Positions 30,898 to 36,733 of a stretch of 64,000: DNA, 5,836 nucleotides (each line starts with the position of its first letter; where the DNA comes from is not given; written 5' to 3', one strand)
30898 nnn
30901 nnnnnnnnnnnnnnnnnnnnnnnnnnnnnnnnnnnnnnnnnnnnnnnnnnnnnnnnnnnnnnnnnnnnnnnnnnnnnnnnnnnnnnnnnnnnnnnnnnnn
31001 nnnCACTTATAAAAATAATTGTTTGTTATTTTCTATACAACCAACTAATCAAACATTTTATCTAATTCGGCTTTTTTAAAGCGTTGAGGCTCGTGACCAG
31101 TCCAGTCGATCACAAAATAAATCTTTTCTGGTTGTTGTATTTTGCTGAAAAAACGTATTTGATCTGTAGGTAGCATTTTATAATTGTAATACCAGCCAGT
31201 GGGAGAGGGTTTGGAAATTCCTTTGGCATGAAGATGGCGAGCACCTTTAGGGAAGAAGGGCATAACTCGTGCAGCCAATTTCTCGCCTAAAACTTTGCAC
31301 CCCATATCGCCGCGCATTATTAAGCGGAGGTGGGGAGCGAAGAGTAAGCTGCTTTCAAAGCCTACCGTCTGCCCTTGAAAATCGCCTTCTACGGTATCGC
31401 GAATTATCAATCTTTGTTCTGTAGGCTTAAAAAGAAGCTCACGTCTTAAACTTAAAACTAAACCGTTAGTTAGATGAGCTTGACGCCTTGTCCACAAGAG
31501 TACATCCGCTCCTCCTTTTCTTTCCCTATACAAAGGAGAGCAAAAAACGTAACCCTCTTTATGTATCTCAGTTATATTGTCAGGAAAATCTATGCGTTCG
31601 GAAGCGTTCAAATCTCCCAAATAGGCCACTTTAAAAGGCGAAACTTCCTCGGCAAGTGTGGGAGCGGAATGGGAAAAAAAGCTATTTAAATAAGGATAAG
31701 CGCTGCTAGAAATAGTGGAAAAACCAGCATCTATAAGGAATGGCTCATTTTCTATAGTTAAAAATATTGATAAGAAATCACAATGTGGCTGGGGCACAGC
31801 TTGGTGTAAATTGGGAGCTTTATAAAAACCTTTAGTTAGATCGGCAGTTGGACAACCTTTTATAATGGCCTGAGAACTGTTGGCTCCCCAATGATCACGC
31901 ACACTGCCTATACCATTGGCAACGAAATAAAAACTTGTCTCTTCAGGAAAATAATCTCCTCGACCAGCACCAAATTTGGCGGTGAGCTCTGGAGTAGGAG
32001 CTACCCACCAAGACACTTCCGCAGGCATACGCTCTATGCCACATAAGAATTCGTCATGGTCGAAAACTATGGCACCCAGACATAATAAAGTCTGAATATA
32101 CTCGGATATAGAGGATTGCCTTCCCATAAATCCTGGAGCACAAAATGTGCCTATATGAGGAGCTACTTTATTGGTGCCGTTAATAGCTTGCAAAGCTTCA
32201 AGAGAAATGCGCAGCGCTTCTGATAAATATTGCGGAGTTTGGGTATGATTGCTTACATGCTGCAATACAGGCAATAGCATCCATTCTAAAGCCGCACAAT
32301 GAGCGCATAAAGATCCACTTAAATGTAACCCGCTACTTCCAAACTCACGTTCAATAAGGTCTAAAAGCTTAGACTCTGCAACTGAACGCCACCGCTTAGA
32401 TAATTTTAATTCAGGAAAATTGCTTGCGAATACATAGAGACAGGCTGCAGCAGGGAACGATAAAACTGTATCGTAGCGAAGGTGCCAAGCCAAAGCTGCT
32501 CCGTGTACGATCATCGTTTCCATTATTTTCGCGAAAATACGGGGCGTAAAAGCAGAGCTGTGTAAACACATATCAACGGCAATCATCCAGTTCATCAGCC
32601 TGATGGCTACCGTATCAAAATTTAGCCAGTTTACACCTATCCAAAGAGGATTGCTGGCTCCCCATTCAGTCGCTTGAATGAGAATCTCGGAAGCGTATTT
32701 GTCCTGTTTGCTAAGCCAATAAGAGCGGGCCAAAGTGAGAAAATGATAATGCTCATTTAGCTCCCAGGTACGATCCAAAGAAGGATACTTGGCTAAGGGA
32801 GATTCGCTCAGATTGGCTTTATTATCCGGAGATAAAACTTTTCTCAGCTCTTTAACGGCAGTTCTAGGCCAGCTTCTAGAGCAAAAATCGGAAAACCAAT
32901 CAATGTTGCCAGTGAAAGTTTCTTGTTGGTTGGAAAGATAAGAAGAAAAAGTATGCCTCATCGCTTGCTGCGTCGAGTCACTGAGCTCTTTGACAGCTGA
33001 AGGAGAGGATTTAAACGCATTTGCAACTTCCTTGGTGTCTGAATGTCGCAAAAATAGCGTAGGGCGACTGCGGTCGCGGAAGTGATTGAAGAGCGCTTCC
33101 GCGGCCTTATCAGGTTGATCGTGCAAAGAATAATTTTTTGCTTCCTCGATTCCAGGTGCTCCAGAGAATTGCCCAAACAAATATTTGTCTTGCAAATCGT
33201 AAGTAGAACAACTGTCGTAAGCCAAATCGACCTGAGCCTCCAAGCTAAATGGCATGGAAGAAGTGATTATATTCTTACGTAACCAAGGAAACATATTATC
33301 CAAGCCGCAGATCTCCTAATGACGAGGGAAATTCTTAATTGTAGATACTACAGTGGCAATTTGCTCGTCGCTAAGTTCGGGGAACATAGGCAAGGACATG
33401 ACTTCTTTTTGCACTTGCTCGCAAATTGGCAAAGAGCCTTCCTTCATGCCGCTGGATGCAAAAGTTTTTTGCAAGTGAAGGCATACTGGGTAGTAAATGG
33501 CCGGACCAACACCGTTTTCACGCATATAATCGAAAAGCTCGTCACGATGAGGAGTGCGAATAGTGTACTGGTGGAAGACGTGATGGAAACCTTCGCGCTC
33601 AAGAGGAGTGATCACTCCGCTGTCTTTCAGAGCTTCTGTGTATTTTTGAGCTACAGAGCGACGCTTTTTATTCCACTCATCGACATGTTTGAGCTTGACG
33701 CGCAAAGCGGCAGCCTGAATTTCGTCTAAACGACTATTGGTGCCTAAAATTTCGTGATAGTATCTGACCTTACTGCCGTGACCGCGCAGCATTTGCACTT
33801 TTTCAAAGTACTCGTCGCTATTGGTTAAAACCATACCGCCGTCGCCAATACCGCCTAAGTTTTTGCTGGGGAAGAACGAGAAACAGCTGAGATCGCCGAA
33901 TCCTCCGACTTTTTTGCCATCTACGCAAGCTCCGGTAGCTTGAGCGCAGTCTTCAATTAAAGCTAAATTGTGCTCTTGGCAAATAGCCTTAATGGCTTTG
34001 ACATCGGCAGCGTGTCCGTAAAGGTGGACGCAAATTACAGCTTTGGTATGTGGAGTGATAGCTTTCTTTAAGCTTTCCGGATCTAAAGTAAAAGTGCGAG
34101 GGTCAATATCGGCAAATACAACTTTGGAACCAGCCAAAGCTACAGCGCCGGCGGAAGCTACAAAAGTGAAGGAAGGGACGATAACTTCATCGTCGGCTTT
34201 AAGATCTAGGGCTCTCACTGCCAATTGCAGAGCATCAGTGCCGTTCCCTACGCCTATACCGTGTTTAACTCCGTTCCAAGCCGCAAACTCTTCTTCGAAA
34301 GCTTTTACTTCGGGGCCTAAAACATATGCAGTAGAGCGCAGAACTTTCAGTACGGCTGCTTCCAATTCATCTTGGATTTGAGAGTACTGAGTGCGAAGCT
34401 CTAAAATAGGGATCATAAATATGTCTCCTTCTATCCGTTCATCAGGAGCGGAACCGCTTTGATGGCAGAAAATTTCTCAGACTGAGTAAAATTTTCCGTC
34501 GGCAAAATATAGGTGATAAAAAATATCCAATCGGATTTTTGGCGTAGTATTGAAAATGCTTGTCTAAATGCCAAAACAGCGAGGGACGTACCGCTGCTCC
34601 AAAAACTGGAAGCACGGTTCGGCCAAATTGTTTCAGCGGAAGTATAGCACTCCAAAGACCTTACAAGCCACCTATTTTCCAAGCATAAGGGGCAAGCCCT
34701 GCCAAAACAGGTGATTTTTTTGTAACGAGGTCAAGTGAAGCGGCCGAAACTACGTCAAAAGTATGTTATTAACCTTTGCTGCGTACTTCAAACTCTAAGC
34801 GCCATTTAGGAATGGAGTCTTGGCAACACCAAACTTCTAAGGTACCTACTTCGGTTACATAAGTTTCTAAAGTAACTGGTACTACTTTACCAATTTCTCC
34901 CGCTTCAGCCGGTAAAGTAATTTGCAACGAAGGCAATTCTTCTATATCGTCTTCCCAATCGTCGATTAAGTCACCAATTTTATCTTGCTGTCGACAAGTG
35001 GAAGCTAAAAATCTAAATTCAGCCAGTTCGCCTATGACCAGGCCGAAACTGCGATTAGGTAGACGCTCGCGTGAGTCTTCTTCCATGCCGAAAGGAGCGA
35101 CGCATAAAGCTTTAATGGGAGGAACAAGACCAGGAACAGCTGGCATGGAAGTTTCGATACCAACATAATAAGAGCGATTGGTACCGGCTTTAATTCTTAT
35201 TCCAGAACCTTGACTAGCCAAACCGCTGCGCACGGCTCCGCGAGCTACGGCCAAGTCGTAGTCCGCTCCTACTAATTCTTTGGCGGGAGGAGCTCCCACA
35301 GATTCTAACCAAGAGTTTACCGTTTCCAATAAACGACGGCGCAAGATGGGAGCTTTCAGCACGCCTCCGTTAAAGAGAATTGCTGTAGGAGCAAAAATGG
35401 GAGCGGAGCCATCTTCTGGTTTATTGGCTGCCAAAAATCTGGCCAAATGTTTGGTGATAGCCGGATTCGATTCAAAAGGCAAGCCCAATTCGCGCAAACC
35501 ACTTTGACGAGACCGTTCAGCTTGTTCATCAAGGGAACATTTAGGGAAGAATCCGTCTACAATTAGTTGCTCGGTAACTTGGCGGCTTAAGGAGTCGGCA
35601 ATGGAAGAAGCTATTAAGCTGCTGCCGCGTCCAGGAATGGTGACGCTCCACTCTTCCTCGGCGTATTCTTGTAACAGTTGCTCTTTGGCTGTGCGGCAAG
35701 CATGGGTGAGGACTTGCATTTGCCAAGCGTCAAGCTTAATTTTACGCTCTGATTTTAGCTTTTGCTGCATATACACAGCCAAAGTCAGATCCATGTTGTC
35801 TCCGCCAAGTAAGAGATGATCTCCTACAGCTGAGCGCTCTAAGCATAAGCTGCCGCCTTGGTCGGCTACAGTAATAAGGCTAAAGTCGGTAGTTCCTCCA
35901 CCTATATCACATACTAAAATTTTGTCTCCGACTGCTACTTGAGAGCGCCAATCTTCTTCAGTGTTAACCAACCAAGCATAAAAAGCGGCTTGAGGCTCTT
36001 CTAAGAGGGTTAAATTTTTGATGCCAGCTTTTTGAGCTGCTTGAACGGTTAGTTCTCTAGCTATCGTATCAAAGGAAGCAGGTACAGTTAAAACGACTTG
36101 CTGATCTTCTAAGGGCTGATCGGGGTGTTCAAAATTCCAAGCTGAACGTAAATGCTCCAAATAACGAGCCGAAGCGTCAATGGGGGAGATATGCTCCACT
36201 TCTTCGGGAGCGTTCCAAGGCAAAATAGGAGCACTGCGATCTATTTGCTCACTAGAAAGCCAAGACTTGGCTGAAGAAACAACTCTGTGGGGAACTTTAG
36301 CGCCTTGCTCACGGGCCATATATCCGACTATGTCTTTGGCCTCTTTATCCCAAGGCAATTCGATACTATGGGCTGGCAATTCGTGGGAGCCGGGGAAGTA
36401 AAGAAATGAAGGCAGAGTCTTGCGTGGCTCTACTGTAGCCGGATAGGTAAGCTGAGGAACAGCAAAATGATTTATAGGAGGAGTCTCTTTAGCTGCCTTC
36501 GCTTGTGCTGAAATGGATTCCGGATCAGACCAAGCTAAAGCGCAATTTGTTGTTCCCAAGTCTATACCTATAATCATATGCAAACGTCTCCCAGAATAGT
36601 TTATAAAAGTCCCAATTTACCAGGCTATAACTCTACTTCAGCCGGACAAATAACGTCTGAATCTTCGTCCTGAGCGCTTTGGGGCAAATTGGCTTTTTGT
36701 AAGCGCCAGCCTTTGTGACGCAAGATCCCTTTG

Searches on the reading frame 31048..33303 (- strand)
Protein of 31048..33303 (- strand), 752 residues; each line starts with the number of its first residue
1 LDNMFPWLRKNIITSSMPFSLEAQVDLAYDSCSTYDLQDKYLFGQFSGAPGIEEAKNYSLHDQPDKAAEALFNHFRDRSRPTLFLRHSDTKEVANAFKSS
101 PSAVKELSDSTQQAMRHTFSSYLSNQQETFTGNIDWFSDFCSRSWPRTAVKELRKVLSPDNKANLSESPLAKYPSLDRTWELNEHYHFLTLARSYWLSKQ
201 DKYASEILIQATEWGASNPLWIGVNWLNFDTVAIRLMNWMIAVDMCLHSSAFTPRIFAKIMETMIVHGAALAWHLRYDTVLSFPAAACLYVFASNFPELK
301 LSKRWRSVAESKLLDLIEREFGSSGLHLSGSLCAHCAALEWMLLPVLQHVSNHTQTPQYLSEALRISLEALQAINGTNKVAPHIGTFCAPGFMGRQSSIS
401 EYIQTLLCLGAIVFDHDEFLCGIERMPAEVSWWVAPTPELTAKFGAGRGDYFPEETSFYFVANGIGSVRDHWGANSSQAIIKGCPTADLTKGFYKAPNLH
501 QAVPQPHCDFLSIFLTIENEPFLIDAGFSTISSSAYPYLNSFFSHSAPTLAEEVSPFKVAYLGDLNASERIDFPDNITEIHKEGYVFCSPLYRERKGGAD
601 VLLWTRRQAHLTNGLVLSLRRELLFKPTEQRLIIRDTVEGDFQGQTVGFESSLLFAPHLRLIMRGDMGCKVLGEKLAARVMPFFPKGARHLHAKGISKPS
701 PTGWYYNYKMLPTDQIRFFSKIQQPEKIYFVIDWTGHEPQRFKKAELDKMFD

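Call 7: search_protein_families(library=pfam, proteins=[window:31048-33303:-], max_evalue=0.001)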
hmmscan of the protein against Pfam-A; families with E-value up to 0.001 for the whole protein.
window:31048-33303:- (752 aa): 2 families
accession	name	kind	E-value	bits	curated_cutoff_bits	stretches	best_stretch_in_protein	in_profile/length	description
PF16889.11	Hepar_II_III_N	-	1.3e-18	67.9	22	1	49-379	9-305/340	Heparinase II/III N-terminus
PF07940.18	Hepar_II_III_C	-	5.4e-05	23.3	24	1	506-663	40-173/237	Heparinase II/III-like, C-terminal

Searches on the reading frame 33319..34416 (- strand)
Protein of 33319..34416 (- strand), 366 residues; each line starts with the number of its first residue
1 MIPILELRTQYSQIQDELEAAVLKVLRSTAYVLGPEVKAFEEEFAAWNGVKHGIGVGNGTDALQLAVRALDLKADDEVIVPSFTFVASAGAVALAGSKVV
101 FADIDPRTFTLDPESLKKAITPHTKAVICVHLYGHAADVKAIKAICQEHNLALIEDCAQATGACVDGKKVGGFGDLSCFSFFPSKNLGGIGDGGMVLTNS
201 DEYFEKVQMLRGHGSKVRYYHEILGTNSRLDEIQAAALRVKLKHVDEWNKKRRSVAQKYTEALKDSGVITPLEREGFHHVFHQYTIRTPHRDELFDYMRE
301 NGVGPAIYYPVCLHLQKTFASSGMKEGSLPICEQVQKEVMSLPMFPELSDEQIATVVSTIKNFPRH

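Call 7: search_protein_families(library=pfam, proteins=[window:33319-34416:-], max_evalue=0.001)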
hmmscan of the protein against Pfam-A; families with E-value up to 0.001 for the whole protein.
window:33319-34416:- (366 aa): 5 families
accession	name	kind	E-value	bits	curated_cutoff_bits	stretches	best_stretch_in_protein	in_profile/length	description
PF01041.23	DegT_DnrJ_EryC1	-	3.9e-121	405.1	19.8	1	14-360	3-359/360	DegT/DnrJ/EryC1/StrS aminotransferase family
PF01212.27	Beta_elim_lyase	-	1.1e-09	38.5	27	1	31-271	28-273/288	Beta-eliminating lyase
PF00155.27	Aminotran_1_2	-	3.7e-09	36.7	19.7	1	37-164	44-193/361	Aminotransferase class I and II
PF00266.25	Aminotran_5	-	8e-07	28.8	21.5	1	41-171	49-191/371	Aminotransferase class-V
PF01053.26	Cys_Met_Meta_PP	-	1.9e-05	23.9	27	1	35-214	52-230/381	Cys/Met metabolism PLP-dependent enzyme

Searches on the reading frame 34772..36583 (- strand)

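Call 7: search_protein_families(library=pfam, proteins=[window:34772-36583:-], max_evalue=0.001)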
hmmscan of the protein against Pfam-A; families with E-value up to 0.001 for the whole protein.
window:34772-36583:- (604 aa): 2 families
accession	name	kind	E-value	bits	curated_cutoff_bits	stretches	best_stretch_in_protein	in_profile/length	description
PF00012.26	HSP70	-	1.6e-23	83.2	20.6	1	83-340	43-301/599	Hsp70 protein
PF06723.19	MreB_Mbl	-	4.6e-08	32.7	27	1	146-276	79-192/327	MreB/Mbl protein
